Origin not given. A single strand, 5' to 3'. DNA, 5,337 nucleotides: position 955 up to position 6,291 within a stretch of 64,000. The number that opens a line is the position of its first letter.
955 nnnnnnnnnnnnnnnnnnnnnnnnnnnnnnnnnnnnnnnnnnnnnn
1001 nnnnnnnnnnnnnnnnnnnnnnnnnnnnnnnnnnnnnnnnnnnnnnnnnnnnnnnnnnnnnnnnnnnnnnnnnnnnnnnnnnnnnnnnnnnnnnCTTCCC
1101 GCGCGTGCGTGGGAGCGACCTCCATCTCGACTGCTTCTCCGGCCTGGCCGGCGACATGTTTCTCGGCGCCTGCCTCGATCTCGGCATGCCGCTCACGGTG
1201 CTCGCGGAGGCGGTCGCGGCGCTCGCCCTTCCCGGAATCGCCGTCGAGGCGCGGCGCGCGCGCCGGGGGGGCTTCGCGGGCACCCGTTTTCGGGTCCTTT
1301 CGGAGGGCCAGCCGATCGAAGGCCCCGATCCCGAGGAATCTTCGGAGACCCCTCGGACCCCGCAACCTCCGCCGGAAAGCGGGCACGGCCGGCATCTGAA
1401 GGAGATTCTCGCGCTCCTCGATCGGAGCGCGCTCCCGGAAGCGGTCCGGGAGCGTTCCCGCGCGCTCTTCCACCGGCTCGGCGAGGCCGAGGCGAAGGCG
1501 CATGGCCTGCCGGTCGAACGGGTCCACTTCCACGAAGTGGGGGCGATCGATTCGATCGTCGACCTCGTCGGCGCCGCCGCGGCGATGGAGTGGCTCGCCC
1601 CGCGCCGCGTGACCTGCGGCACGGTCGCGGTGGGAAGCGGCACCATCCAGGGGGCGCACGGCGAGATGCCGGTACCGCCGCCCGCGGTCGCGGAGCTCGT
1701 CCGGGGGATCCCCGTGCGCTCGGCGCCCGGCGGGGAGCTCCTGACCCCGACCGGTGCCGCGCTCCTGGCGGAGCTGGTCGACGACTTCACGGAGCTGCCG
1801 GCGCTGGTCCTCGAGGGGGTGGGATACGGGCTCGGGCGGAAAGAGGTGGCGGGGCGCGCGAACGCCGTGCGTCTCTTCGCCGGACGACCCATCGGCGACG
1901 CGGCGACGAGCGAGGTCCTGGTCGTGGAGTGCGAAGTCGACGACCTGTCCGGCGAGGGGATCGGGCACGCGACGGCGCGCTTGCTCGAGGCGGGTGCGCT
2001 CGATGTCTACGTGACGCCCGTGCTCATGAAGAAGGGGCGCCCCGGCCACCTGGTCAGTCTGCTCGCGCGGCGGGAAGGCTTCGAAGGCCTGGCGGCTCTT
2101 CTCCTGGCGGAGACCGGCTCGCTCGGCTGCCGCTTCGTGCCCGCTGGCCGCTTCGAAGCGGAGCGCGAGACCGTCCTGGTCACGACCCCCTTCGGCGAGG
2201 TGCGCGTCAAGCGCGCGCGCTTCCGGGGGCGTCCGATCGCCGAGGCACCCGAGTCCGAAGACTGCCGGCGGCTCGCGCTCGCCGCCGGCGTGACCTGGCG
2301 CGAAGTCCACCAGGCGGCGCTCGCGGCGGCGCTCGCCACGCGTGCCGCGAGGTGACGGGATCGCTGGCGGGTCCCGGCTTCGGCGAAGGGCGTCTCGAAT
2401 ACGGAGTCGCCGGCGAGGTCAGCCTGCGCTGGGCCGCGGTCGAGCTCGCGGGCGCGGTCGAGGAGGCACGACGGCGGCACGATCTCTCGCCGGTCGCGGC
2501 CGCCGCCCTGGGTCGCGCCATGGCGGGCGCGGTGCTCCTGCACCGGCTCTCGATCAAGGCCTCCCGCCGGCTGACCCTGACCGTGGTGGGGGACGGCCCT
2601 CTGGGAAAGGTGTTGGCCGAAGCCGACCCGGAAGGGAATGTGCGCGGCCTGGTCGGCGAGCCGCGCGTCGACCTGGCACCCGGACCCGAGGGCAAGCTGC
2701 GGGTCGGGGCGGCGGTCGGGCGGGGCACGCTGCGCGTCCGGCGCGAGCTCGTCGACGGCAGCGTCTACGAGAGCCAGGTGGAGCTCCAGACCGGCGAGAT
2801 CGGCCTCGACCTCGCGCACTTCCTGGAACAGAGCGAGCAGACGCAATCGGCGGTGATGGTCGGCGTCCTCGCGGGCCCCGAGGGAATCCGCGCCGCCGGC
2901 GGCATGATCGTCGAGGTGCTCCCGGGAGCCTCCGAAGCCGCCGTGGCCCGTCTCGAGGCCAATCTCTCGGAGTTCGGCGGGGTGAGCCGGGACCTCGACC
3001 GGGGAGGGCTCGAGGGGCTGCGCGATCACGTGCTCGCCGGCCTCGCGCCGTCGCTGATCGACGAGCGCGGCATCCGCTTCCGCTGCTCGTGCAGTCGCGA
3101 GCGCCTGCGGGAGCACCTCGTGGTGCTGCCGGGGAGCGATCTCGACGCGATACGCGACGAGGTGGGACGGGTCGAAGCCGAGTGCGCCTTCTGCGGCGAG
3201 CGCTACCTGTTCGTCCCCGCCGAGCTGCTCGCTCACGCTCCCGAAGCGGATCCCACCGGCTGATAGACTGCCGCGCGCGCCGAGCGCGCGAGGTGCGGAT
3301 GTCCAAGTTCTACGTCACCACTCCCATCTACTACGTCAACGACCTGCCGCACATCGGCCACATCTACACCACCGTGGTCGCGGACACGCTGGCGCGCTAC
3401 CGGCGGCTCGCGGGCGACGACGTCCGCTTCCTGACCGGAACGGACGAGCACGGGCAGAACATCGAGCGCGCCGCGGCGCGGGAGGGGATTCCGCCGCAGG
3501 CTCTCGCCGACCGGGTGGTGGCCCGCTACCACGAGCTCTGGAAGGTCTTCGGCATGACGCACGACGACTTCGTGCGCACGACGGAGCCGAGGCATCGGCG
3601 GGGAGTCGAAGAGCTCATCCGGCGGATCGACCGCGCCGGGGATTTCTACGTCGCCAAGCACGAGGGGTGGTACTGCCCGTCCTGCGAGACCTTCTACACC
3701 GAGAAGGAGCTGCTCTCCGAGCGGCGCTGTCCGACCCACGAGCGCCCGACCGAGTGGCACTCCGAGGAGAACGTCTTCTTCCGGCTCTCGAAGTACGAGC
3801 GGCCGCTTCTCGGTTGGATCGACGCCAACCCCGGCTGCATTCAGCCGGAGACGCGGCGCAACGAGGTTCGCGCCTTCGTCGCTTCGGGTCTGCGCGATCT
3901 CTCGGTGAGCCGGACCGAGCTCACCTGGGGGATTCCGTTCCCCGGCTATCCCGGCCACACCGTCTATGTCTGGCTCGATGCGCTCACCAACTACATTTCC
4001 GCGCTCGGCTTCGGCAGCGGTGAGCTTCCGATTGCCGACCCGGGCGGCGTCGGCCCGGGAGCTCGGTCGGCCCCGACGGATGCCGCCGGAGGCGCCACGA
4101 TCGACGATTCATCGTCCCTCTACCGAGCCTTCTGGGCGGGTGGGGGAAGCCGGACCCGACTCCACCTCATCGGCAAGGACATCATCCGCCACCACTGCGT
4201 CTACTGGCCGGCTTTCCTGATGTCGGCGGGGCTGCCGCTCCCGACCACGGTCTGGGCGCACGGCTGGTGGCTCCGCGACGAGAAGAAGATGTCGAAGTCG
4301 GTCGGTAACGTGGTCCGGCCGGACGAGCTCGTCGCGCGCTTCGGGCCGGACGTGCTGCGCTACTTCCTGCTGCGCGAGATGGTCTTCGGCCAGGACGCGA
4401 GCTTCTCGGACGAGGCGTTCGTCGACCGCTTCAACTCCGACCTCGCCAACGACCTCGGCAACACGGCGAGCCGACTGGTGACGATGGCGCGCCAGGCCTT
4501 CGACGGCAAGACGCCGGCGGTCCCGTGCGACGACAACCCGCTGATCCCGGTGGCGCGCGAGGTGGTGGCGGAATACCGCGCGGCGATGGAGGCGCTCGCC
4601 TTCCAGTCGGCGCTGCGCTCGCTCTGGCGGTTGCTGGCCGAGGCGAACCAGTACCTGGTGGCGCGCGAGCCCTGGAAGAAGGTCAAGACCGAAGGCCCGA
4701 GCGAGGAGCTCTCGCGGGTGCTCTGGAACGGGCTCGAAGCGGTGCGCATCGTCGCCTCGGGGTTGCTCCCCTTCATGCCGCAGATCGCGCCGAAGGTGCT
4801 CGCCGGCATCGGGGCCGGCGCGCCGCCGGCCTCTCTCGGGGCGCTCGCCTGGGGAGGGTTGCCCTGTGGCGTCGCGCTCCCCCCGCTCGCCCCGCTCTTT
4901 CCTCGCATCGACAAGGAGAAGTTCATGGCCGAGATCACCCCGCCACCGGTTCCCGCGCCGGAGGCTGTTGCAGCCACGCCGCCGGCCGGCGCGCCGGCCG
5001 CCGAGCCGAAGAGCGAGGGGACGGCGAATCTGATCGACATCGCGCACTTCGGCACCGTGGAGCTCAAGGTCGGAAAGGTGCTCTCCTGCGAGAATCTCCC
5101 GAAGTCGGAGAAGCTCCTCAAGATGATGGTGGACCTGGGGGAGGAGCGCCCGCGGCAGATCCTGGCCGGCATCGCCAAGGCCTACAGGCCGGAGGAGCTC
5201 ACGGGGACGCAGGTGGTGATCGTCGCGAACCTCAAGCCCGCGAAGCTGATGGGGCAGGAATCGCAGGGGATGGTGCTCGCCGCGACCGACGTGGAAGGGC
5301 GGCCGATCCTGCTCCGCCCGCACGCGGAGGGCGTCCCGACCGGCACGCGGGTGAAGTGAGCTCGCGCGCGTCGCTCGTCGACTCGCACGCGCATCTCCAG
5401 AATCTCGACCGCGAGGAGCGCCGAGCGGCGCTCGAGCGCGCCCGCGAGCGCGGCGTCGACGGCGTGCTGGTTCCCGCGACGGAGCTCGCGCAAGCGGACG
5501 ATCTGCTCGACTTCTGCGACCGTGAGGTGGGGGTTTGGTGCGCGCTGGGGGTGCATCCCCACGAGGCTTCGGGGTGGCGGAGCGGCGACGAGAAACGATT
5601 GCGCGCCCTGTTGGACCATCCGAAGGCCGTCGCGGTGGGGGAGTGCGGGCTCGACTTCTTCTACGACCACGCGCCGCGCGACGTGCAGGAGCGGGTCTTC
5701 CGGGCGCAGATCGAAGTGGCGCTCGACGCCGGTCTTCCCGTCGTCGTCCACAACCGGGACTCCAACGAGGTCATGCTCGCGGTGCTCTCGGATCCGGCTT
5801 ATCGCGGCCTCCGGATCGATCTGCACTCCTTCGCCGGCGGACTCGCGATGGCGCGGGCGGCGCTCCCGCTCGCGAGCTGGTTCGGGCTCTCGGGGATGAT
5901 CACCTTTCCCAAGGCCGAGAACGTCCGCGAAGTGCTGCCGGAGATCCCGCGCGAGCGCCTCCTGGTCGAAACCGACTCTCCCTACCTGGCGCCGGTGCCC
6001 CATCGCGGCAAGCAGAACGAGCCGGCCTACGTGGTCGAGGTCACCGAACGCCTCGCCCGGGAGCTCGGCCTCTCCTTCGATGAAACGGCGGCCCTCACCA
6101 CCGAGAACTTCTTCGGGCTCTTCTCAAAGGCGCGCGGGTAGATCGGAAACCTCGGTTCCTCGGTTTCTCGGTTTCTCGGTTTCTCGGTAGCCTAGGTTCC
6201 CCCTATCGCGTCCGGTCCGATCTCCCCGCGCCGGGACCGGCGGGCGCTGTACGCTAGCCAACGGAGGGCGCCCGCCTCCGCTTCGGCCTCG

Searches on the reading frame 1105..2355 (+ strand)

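Call 75: search_protein_families(library=pfam, proteins=[window:1105-2355:+], max_evalue=0.00001)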
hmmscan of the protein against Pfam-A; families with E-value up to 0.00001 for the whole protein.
window:1105-2355:+ (416 aa): 1 family
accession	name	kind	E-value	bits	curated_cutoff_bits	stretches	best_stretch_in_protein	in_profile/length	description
PF01969.22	Ni_insertion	-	4.9e-125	418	22.1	1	6-402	1-375/375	Nickel insertion protein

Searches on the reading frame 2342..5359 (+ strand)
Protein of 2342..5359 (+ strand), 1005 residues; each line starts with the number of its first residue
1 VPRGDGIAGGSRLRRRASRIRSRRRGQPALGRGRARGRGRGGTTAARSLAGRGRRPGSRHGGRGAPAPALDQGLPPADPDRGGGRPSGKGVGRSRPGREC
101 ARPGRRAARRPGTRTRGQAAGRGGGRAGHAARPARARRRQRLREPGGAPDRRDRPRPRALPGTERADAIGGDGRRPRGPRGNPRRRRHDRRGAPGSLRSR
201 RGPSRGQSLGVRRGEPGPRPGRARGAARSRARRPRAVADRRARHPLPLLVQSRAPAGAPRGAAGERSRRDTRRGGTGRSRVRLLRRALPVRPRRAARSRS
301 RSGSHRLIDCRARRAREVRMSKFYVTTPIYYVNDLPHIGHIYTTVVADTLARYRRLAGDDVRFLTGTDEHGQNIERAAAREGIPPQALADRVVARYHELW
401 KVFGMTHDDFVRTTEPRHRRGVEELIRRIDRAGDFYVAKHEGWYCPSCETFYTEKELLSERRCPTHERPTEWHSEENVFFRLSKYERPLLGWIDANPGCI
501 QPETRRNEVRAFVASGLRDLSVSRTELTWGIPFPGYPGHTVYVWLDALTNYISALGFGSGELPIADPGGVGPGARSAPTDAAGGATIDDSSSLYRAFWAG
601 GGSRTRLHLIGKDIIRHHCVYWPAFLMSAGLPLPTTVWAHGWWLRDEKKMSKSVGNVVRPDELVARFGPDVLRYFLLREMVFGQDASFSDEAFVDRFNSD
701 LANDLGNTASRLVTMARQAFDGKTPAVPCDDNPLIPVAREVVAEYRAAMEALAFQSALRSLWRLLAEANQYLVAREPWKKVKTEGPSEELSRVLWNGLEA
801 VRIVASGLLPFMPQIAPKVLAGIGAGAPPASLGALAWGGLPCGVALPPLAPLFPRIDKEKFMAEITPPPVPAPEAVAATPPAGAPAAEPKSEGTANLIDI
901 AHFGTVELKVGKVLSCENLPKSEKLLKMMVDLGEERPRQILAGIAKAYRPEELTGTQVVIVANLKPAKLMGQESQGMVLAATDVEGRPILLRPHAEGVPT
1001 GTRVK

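Call 75: search_protein_families(library=pfam, proteins=[window:2342-5359:+], max_evalue=0.00001)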
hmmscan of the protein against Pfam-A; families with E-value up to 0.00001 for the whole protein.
window:2342-5359:+ (1005 aa): 5 families
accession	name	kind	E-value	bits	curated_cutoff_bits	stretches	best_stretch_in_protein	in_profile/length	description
PF09334.17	tRNA-synt_1g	-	7.7e-107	357.9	20.1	2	458-712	164-390/391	tRNA synthetases class I (M)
PF01588.26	tRNA_bind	-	4.4e-28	97.7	27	1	908-996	1-90/96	Putative tRNA binding domain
PF00133.28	tRNA-synt_1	-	1.5e-19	70.5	22.7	1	320-534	22-244/414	tRNA synthetases class I (I, L, M and V)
PF01406.26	tRNA-synt_1e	-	2.3e-13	50.7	27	1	323-440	12-126/301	tRNA synthetases class I (C) catalytic domain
PF19303.5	Anticodon_3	-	1.5e-07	31.8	23.5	1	734-858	14-137/152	Anticodon binding domain of methionyl tRNA ligase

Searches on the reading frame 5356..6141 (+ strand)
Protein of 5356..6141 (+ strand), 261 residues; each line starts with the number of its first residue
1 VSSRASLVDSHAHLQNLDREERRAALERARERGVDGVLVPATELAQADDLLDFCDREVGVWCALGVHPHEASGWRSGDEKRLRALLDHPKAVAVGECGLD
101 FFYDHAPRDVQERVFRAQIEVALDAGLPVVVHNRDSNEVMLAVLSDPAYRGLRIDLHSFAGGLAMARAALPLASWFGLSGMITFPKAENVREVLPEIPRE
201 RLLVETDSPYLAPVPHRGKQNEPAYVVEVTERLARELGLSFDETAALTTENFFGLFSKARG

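Call 34: find_homologous_proteins(query=window:5356-6141:+, max_evalue=1e-80)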
Query window:5356-6141:+ (261 aa): 788 proteins with E <= 1e-80 among 8000 candidates; the best 120 are listed.
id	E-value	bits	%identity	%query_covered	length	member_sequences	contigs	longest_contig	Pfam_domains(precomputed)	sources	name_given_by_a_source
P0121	2.0e-156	537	92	100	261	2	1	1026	PF01026.28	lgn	-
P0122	5.1e-140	483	85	99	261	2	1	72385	PF01026.28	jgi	-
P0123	9.3e-138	476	83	100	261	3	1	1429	PF01026.28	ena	-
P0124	1.4e-124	433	74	97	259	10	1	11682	PF01026.28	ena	-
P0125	1.5e-124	433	75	97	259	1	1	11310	PF01026.28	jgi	jgi:TatD DNase family protein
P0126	1.5e-124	433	74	97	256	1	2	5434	PF01026.28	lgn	-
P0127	2.1e-124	432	76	96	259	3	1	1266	PF01026.28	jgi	-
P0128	6.9e-124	430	74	97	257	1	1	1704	PF01026.28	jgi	jgi:TatD DNase family protein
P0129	9.1e-123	427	73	98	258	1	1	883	PF01026.28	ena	-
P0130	9.7e-123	427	74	97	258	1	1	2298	PF01026.28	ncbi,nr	ncbi:MAG: TatD family deoxyribonuclease [Thermoanaerobaculia bacterium]|nr:MAG: TatD family deoxyrib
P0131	5.5e-122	424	73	98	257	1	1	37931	PF01026.28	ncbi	-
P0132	8.9e-122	423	74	97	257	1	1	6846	PF01026.28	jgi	jgi:TatD DNase family protein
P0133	1.6e-121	423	74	97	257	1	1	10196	PF01026.28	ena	-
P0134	3.5e-121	421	73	97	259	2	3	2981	PF01026.28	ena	-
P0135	4.1e-121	421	75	97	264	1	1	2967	PF01026.28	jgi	-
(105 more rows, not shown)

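Call 35: find_encoding_contigs(protein=P0122, flank=6000, max_places=4)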
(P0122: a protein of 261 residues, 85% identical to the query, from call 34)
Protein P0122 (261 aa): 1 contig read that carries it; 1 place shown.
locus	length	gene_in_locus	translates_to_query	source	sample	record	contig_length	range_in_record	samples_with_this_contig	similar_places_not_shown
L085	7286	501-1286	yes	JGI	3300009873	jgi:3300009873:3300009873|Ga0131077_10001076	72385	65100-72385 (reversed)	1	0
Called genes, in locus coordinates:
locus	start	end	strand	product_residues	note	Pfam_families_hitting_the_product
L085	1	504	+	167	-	?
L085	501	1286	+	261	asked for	PF01026:TatD_DNase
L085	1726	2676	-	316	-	PF01784:DUF34_NIF3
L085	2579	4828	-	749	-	-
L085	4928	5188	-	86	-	PF00312:Ribosomal_S15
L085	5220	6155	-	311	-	PF01509:TruB_N, PF16198:TruB_C_2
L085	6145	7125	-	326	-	PF01368:DHH, PF02272:DHHA1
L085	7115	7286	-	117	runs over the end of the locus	PF02033:RBFA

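Call 36: find_encoding_contigs(protein=P0121, flank=3000, max_places=4)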
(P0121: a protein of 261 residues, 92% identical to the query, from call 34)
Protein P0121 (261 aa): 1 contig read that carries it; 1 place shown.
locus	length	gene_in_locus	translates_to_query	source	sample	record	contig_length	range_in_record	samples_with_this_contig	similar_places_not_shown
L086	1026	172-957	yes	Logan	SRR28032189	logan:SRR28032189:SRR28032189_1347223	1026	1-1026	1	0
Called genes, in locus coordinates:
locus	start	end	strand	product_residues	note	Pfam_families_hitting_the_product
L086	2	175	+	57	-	?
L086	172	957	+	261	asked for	PF01026:TatD_DNase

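Call 37: find_encoding_contigs(protein=P0123, flank=3000, max_places=4)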
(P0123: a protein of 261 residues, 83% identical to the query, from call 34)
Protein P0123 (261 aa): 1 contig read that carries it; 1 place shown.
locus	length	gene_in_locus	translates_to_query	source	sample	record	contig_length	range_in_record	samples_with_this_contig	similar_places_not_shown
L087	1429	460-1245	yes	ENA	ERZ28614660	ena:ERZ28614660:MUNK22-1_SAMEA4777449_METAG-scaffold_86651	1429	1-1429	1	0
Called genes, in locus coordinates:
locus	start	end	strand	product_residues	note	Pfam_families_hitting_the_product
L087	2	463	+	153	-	?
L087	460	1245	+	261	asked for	PF01026:TatD_DNase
